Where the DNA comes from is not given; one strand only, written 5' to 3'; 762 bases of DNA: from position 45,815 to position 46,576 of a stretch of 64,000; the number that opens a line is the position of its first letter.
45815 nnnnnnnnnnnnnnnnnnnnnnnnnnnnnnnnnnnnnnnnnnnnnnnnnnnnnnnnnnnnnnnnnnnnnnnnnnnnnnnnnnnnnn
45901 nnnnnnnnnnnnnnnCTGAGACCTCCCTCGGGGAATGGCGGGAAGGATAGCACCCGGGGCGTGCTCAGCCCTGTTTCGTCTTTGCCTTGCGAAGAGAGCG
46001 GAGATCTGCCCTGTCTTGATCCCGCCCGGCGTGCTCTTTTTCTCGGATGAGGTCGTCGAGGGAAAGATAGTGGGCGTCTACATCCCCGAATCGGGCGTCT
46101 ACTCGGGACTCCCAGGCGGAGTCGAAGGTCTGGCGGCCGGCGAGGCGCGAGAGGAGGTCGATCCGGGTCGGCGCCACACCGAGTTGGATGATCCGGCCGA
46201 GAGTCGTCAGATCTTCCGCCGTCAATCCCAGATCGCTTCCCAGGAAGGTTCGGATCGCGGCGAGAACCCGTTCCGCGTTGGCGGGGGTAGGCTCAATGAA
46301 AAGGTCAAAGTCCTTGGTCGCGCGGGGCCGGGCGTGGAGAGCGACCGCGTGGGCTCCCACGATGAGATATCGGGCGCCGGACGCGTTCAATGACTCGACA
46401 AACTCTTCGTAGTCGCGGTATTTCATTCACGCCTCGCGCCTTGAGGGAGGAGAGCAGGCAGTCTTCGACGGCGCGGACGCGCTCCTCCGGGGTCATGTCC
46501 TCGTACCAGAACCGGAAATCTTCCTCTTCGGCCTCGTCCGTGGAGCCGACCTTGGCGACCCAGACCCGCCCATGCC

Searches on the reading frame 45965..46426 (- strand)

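Call 11: search_protein_families(library=pfam, proteins=[window:45965-46426:-], max_evalue=0.01)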
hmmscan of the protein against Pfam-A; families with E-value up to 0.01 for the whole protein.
window:45965-46426:- (153 aa): 2 families
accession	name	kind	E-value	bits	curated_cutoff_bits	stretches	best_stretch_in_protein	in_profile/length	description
PF09970.15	DUF2204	-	1.7e-08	34.8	20.3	1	4-149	3-148/181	Nucleotidyl transferase of unknown function (DUF2204)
PF19502.5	DUF6036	-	1.7e-05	25.1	23.6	1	18-144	20-117/164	Nucleotidyltransferase of unknown function (DUF6036)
